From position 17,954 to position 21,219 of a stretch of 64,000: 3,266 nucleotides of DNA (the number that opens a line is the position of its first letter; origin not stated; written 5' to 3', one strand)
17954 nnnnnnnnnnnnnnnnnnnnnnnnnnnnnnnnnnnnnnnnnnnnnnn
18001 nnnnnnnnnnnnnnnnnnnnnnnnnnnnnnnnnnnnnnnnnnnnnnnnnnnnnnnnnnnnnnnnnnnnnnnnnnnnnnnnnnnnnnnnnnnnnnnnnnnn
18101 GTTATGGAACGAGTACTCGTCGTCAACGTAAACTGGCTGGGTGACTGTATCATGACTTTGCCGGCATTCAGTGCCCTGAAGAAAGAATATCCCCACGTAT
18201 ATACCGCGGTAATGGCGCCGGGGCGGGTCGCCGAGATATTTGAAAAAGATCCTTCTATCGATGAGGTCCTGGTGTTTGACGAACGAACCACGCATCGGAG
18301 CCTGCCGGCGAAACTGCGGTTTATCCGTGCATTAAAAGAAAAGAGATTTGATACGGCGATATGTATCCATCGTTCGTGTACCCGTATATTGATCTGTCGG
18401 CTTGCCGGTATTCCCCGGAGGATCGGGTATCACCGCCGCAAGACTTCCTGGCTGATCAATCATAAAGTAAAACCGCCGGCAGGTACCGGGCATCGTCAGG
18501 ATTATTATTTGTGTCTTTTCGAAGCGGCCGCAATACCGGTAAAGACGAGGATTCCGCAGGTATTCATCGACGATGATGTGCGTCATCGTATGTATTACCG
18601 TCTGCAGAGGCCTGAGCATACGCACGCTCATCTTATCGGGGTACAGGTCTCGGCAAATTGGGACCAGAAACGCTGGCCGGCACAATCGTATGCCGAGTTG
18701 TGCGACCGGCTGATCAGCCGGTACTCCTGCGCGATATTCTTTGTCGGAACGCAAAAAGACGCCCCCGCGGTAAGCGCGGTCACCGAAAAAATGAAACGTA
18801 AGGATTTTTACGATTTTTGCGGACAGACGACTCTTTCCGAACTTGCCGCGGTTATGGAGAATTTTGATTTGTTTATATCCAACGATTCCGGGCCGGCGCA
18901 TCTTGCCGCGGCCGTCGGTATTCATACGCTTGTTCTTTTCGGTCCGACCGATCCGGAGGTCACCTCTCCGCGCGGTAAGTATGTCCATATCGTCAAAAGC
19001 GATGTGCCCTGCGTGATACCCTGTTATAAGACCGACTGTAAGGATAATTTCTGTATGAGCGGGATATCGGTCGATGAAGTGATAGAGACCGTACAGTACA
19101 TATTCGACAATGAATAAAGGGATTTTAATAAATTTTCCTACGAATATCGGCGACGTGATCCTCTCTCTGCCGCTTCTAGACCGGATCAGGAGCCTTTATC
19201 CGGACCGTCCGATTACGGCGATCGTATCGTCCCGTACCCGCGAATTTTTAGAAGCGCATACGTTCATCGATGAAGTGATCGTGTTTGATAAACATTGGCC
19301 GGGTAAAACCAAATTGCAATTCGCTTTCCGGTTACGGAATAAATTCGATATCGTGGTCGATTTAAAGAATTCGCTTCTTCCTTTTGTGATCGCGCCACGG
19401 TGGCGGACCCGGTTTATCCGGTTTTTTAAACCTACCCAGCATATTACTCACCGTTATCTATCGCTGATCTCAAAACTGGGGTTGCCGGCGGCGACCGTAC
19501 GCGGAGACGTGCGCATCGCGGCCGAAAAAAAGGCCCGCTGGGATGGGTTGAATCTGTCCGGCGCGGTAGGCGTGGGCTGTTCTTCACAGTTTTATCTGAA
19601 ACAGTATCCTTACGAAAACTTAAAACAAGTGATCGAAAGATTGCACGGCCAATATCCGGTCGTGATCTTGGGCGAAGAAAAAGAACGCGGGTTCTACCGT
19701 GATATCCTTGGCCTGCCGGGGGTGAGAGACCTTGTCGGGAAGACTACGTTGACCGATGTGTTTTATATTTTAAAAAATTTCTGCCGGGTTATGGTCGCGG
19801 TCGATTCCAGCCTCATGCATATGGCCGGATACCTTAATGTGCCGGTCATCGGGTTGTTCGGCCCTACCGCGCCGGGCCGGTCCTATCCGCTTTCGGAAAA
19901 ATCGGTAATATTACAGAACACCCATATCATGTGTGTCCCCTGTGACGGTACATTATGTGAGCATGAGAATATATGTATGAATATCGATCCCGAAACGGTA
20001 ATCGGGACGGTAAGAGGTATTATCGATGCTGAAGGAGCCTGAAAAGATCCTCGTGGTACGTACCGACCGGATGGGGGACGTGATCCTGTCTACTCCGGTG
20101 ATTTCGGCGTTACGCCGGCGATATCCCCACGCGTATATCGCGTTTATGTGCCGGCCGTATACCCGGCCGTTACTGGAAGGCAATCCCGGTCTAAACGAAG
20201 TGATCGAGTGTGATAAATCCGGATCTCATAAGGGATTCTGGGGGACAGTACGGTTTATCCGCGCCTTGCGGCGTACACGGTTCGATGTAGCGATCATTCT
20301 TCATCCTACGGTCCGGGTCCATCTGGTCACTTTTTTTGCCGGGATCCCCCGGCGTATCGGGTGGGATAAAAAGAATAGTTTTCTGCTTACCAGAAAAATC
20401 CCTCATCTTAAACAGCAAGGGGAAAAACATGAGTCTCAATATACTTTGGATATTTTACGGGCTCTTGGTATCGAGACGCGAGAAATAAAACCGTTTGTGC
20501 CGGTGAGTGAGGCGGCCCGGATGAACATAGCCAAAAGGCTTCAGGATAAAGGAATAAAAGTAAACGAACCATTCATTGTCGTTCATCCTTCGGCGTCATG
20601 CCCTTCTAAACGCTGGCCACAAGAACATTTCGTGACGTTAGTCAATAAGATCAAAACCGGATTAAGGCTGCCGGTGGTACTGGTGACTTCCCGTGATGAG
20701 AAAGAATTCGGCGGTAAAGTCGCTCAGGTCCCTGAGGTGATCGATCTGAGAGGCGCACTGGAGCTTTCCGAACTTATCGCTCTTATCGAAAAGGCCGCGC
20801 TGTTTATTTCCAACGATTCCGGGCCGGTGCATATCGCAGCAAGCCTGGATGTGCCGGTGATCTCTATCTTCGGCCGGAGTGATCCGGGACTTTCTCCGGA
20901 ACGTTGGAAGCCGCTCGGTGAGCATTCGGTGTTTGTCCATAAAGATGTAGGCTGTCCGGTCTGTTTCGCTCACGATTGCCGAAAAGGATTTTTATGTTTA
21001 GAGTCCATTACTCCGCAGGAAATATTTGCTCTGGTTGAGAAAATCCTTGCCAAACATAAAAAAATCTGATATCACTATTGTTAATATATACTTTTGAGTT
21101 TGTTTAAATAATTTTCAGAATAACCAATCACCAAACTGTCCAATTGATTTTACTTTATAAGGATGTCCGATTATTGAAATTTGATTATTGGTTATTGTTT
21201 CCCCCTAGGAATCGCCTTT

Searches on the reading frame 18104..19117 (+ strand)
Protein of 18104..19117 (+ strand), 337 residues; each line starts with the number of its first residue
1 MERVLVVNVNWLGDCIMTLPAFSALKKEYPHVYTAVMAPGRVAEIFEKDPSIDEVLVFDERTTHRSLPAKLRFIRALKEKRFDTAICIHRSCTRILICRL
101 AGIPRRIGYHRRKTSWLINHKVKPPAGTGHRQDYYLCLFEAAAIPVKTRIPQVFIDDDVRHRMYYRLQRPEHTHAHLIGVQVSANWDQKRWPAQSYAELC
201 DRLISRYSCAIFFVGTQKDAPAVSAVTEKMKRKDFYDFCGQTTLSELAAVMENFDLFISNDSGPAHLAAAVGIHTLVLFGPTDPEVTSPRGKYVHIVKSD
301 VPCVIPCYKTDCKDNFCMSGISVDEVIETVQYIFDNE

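Call 80: search_protein_families(library=pfam, proteins=[window:18104-19117:+], max_evalue=0.001)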
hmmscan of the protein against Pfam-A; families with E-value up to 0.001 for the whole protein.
window:18104-19117:+ (337 aa): 1 family
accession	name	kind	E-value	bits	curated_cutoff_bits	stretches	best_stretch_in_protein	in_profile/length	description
PF01075.23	Glyco_transf_9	-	1.8e-39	136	22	1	71-309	2-238/247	Glycosyltransferase family 9 (heptosyltransferase)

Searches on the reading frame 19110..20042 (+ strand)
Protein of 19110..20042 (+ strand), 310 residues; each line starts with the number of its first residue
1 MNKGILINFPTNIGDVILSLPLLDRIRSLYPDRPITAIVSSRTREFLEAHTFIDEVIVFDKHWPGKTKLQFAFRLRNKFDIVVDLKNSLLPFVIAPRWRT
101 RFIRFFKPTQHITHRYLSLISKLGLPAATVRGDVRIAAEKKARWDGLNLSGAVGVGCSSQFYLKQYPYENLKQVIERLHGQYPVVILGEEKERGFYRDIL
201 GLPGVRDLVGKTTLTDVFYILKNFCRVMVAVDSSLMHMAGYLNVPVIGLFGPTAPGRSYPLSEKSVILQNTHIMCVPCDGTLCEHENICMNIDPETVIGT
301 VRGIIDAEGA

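Call 80: search_protein_families(library=pfam, proteins=[window:19110-20042:+], max_evalue=0.001)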
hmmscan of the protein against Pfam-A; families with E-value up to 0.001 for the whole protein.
window:19110-20042:+ (310 aa): 1 family
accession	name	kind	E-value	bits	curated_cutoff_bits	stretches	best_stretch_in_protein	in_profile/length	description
PF01075.23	Glyco_transf_9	-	8.9e-23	81.3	22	1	108-287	59-245/247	Glycosyltransferase family 9 (heptosyltransferase)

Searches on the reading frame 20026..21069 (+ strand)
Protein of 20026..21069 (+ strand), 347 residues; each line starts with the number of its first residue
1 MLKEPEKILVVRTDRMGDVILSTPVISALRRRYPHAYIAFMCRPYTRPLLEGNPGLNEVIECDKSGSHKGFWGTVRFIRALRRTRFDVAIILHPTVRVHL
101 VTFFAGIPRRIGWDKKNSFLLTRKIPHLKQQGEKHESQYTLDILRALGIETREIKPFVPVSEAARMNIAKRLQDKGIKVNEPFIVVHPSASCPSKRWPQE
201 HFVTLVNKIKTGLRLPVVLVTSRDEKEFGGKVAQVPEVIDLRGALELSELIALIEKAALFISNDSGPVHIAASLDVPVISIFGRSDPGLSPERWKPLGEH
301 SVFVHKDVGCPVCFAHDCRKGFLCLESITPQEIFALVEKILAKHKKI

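Call 12: search_protein_families(library=pfam, proteins=[window:20026-21069:+])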
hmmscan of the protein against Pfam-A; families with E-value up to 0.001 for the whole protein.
window:20026-21069:+ (347 aa): 1 family
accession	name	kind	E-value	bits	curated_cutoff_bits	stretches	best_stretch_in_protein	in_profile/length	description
PF01075.23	Glyco_transf_9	-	1.1e-40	140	22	1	75-320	2-243/247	Glycosyltransferase family 9 (heptosyltransferase)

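Call 28: find_encoding_contigs(protein=window:20026-21069:+, flank=1500, max_places=5)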
Protein window:20026-21069:+ (347 aa): 1 contig read that carries it; 1 place shown.
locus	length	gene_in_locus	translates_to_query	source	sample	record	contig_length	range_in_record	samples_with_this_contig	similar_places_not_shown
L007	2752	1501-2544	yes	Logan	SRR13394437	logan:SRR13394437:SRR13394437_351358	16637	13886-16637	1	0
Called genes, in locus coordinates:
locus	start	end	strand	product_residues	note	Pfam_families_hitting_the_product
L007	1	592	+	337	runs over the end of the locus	PF01075:Glyco_transf_9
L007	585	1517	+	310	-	PF01075:Glyco_transf_9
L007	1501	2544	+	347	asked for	PF01075:Glyco_transf_9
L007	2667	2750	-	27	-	?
